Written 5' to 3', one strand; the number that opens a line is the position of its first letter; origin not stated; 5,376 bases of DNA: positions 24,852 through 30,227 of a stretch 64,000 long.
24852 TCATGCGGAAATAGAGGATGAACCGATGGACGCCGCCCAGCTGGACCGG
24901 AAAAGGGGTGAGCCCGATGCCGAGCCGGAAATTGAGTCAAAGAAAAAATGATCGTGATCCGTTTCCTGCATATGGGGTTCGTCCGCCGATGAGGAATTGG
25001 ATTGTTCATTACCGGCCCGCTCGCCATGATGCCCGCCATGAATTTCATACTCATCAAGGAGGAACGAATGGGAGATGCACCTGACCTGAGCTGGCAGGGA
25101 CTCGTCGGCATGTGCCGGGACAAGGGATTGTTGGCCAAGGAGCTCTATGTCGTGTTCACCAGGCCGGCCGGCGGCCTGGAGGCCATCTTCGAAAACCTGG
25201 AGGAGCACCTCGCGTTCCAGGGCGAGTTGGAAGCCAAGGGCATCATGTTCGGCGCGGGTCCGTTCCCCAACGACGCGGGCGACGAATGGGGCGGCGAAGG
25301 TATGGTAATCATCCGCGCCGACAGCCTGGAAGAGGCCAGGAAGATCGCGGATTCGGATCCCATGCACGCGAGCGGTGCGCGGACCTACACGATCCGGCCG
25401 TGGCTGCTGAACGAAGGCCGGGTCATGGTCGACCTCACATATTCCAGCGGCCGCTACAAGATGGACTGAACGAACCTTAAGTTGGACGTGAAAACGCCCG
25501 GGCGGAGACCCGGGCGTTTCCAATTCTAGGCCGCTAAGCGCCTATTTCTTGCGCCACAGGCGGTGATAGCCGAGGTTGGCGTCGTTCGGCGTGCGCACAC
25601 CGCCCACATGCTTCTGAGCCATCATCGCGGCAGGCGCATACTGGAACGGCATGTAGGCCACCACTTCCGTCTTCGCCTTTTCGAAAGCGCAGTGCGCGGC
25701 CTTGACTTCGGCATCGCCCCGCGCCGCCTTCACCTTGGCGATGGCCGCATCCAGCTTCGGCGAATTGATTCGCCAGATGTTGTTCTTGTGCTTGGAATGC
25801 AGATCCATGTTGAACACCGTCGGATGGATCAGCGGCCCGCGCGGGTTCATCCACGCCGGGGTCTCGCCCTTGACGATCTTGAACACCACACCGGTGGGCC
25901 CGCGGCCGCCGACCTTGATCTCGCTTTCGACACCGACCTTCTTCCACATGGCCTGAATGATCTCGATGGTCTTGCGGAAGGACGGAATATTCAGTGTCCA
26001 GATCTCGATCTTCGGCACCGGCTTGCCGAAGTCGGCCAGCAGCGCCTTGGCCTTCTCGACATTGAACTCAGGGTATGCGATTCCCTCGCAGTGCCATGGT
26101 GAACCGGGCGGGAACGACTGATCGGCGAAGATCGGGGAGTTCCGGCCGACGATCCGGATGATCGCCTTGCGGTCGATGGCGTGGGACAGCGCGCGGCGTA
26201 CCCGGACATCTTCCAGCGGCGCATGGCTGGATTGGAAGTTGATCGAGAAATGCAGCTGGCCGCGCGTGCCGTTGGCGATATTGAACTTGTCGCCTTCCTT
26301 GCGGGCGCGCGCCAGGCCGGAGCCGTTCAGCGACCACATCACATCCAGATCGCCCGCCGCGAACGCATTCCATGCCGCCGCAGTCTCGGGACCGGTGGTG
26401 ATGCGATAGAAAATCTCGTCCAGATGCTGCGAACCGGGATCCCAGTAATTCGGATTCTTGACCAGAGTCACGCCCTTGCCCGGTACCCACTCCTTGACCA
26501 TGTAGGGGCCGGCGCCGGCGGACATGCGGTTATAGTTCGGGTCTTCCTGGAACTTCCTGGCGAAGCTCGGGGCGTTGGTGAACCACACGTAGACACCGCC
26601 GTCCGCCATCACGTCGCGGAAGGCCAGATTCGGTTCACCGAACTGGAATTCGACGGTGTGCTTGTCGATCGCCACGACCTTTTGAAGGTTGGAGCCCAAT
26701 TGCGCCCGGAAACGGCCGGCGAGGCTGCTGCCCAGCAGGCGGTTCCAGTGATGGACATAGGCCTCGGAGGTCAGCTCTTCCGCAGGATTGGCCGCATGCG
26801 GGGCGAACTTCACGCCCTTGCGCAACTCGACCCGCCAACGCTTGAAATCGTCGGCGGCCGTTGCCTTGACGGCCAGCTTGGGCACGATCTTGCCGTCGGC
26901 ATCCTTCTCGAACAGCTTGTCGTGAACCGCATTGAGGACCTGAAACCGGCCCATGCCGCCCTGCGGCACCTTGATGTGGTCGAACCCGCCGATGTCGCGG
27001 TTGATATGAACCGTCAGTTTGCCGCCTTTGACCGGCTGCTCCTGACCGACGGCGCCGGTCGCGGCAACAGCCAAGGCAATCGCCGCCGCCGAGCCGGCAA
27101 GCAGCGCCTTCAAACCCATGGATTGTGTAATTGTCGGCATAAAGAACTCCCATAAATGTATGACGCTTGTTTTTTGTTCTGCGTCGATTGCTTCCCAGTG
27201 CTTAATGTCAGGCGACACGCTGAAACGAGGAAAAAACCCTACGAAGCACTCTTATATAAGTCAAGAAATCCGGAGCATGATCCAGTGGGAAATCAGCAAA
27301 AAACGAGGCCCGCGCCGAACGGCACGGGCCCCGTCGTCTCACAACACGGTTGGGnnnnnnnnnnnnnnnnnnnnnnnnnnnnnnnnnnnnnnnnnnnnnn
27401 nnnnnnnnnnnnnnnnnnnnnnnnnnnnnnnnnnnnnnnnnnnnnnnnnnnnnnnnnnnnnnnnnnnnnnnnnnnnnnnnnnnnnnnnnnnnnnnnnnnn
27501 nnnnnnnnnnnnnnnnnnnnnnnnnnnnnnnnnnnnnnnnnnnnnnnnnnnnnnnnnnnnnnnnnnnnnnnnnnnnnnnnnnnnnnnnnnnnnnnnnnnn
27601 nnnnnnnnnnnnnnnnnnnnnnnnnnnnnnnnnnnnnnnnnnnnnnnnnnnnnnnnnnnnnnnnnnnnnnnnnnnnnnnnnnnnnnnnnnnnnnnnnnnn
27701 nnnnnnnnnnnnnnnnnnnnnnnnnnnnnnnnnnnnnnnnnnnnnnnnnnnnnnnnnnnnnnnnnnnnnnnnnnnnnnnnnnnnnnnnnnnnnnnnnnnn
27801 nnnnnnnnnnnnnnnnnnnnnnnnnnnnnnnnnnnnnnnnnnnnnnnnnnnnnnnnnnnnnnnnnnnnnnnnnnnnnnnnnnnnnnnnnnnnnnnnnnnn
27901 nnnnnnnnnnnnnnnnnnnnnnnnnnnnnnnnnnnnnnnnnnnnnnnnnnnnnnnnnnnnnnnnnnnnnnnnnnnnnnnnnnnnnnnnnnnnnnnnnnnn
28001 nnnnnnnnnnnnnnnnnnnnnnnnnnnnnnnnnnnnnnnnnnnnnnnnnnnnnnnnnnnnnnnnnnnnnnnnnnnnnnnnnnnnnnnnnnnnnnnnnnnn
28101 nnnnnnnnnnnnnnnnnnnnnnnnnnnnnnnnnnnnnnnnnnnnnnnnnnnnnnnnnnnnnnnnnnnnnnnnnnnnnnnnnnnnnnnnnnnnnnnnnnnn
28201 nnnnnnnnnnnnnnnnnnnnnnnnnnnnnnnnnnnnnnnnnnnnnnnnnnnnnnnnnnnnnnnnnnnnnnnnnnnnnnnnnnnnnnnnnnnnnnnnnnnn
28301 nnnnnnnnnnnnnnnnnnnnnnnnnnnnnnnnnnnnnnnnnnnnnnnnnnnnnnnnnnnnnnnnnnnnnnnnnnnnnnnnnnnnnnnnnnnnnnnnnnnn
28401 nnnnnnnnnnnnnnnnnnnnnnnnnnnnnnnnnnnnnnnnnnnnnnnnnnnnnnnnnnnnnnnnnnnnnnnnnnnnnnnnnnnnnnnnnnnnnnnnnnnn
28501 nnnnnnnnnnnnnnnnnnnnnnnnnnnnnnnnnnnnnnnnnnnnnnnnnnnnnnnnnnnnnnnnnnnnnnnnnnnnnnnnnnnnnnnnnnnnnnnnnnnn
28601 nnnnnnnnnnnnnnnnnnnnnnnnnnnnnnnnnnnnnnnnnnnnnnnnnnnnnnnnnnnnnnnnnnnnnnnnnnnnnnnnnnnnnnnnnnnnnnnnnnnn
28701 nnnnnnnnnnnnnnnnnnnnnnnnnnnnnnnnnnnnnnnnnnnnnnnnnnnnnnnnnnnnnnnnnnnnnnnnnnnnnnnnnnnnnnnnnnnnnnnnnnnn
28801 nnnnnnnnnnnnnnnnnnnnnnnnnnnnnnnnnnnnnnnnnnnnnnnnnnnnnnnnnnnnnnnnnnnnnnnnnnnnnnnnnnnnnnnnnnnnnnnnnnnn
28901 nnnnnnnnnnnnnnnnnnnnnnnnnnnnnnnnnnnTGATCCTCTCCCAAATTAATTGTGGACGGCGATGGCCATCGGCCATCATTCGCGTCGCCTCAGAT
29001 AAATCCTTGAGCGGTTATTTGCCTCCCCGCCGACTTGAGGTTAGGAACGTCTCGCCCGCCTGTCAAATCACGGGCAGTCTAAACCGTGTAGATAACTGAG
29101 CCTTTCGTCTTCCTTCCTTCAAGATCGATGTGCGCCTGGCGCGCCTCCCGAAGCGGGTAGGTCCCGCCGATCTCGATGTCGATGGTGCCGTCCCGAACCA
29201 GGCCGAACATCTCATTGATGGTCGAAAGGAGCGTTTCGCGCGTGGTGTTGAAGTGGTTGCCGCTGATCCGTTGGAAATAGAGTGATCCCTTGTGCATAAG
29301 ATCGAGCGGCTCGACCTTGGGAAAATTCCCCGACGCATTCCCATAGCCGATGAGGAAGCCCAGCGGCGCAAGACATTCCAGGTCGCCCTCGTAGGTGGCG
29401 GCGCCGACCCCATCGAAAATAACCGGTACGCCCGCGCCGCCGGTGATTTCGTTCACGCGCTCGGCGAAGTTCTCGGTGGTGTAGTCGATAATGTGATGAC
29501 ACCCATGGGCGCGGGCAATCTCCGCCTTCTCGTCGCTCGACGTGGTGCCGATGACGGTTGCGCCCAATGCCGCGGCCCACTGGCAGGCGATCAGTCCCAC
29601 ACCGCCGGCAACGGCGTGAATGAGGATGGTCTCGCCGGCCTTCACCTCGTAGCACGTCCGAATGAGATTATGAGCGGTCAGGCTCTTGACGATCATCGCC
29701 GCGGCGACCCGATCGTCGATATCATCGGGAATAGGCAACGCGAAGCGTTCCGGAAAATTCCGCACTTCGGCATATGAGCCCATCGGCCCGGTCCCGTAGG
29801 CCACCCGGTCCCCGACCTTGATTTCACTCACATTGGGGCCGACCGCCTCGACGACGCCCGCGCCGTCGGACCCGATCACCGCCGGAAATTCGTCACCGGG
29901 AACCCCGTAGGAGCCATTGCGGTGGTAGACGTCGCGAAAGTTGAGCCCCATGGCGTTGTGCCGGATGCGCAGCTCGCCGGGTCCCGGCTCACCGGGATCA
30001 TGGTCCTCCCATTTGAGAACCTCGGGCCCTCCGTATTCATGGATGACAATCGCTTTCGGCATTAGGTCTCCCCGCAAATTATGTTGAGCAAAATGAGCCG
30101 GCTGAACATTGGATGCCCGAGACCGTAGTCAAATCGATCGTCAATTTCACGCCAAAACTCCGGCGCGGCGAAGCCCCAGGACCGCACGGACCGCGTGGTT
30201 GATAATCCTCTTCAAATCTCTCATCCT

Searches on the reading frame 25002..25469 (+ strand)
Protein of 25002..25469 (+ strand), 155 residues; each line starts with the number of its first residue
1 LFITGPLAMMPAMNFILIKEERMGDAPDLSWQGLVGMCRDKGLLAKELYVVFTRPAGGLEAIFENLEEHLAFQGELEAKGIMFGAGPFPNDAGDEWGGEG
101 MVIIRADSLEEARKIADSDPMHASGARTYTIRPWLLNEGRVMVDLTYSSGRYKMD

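Call 71: search_protein_families(library=pfam, proteins=[window:25002-25469:+], max_evalue=0.00001)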
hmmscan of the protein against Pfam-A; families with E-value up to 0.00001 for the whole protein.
window:25002-25469:+ (155 aa): 1 family
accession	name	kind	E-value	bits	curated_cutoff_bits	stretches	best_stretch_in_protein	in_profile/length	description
PF03795.20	YCII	-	1.6e-11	44.9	24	1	49-134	3-94/95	YCII-related domain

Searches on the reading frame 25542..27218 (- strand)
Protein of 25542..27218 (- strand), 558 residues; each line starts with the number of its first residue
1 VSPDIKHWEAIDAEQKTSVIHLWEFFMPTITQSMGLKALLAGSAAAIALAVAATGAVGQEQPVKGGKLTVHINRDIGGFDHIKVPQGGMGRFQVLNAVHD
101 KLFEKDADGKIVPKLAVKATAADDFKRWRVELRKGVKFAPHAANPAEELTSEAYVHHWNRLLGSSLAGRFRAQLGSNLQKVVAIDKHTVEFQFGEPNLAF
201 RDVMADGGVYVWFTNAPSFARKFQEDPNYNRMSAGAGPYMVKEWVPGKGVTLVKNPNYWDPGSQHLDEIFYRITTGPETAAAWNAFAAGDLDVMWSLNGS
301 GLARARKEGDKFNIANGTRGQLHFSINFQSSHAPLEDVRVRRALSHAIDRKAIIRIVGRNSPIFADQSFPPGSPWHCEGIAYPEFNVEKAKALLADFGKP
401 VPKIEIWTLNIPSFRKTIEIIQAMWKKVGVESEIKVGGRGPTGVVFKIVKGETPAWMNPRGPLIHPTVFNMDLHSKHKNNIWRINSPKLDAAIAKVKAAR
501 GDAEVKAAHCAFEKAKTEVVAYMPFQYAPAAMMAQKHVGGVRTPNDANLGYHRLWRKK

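Call 71: search_protein_families(library=pfam, proteins=[window:25542-27218:-], max_evalue=0.00001)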
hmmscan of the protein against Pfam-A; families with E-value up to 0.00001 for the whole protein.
window:25542-27218:- (558 aa): 1 family
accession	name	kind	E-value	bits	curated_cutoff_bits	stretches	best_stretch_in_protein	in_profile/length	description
PF00496.27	SBP_bac_5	-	1.2e-62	212.6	32.4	1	110-458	1-344/368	Bacterial extracellular solute-binding proteins, family 5 Middle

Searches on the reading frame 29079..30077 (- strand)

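Call 57: search_protein_families(library=pfam, proteins=[window:29079-30077:-], max_evalue=0.00001)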
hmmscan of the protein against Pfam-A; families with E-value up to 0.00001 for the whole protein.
window:29079-30077:- (332 aa): 3 families
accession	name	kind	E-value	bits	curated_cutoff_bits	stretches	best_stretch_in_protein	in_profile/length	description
PF00107.32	ADH_zinc_N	-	1.1e-24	87.2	31.8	1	159-285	1-125/129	Zinc-binding dehydrogenase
PF08240.17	ADH_N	-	1.6e-17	64.1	23.5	1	32-118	1-104/104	Alcohol dehydrogenase GroES-like domain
PF13602.12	ADH_zinc_N_2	-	1.8e-17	64.9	27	1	192-329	2-133/134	Zinc-binding dehydrogenase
